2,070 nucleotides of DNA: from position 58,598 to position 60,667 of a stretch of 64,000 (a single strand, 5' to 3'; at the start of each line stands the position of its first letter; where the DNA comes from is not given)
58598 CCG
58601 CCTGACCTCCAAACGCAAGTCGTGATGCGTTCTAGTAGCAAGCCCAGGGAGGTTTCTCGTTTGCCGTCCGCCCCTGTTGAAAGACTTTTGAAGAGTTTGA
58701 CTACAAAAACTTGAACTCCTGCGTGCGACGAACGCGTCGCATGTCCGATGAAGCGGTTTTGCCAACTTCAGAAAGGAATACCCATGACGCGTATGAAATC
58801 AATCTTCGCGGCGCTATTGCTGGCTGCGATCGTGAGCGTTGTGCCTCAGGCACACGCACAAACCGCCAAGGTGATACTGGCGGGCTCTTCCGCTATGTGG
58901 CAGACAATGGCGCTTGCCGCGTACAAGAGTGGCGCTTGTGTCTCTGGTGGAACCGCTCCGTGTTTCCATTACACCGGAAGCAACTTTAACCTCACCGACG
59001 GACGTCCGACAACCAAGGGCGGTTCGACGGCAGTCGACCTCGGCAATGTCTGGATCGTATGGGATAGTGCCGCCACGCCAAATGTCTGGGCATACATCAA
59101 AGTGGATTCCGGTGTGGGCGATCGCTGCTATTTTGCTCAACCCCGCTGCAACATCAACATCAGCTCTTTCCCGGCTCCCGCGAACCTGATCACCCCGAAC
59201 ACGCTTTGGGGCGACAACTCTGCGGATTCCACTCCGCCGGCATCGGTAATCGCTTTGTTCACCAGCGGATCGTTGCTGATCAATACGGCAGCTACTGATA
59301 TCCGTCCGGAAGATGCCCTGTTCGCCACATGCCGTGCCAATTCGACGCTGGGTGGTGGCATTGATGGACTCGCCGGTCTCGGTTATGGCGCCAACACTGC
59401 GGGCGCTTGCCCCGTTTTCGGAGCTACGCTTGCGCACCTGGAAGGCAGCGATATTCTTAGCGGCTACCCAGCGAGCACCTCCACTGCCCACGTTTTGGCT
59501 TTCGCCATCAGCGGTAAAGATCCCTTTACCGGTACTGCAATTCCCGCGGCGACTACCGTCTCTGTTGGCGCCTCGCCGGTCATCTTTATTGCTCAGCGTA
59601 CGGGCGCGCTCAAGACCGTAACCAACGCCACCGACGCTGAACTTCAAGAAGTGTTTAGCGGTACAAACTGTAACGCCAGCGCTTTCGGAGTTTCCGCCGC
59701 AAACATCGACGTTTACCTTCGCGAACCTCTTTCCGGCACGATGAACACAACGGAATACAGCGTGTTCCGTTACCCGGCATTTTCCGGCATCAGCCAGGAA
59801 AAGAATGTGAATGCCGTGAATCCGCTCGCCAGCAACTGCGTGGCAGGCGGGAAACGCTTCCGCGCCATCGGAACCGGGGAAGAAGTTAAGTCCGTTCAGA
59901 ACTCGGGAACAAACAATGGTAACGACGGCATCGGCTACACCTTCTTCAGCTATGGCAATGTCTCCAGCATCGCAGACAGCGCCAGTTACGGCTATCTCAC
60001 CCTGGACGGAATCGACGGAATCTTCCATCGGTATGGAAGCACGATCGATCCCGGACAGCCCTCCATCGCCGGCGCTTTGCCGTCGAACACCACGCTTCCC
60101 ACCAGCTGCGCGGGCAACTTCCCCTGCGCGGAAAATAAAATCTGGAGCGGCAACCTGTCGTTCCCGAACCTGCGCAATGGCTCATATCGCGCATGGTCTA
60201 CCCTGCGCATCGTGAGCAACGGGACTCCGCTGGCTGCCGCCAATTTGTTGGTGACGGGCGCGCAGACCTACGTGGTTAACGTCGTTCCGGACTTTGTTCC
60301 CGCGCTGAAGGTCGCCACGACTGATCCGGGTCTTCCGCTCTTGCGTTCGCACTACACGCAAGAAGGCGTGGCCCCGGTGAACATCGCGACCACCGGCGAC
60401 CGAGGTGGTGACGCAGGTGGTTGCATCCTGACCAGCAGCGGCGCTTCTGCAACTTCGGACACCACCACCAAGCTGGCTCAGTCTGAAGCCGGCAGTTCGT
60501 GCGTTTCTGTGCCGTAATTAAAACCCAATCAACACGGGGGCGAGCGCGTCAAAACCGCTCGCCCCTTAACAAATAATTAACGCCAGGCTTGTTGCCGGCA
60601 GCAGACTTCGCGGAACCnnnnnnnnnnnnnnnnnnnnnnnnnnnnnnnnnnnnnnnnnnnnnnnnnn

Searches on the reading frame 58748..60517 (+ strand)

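Call 10: search_protein_families(library=pfam, proteins=[window:58748-60517:+])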
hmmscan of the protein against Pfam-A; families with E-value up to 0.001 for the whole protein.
window:58748-60517:+ (589 aa): 1 family
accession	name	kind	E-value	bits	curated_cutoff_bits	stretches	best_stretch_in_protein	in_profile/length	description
PF12849.12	PBP_like_2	-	0.00045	20.5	27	1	268-411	84-200/267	PBP superfamily domain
